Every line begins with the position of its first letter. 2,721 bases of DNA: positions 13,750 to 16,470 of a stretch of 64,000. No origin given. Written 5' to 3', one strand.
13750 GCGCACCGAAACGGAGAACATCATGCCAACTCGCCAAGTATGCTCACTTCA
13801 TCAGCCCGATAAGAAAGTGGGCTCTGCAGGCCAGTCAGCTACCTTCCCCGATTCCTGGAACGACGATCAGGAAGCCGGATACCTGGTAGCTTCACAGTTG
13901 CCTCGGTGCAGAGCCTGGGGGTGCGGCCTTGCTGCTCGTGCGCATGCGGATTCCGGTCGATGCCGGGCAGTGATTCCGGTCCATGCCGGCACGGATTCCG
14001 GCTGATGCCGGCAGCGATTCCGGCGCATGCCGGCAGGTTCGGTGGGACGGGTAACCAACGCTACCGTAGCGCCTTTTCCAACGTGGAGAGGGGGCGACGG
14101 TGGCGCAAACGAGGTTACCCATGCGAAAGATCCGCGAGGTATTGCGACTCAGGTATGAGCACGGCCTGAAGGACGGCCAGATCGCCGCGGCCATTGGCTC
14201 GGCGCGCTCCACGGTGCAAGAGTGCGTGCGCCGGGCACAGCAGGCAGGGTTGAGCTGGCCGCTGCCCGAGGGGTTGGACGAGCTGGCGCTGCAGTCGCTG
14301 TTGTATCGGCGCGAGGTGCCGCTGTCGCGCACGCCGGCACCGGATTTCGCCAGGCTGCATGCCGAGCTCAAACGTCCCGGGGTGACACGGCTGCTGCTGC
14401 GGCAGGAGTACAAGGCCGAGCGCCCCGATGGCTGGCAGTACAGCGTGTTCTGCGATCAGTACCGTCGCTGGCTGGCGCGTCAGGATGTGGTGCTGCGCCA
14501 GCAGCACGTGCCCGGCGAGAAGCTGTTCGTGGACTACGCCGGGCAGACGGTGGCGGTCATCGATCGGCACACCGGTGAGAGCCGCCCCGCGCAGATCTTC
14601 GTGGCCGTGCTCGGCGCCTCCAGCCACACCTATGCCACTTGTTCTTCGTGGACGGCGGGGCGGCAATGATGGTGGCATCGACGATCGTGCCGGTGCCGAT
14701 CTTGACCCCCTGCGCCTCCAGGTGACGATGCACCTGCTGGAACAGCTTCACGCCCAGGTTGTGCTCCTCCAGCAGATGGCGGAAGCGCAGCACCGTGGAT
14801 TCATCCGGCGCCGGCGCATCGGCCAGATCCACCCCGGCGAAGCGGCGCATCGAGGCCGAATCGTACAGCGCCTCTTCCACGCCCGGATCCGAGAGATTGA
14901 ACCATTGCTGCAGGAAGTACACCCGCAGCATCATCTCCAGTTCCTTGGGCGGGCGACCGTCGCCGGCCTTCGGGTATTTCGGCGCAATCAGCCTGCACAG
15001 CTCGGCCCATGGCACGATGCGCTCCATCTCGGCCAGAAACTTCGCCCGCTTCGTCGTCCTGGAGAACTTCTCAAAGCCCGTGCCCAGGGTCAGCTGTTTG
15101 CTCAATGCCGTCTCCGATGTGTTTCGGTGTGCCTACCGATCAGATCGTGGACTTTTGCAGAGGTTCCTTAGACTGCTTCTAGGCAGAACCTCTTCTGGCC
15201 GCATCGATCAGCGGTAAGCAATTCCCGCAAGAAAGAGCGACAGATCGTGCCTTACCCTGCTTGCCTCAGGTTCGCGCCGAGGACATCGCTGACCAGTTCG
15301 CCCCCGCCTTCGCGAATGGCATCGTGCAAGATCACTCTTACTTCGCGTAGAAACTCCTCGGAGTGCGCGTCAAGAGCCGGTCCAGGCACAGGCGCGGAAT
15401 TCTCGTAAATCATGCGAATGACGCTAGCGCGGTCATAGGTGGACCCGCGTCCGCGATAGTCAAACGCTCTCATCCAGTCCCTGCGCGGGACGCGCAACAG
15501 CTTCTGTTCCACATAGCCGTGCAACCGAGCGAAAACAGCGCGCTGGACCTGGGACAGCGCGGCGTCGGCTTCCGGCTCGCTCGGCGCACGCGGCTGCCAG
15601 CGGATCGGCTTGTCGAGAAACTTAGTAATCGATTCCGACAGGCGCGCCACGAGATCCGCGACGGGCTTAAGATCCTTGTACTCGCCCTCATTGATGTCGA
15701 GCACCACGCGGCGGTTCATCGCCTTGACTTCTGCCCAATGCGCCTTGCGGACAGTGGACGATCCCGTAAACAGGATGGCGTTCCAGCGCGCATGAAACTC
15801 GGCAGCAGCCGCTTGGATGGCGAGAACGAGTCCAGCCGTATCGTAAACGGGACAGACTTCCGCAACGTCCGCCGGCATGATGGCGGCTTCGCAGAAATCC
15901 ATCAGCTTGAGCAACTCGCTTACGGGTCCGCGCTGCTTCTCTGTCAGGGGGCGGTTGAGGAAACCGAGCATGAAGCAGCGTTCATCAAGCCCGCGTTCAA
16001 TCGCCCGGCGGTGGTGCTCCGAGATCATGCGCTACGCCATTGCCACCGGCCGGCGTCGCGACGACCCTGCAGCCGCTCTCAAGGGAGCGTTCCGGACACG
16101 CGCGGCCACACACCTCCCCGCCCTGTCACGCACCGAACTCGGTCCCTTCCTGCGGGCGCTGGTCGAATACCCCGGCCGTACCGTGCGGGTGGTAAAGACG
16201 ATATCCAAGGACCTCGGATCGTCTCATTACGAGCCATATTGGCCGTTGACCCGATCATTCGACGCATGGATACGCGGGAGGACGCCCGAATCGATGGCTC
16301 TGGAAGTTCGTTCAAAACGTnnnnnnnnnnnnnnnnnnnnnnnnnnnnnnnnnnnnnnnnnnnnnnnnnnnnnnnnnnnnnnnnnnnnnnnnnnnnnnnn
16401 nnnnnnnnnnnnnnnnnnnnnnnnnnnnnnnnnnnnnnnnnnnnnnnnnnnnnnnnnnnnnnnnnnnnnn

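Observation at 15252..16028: Unassigned 258-aa ORF inside the defence/mobile mosaic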

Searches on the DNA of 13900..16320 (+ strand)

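Call 36: search_dna_similar(query=window:13900-16320:+, collection=plasmids, mode=near, max_rows=10)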
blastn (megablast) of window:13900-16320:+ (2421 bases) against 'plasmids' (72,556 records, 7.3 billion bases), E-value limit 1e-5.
No match.
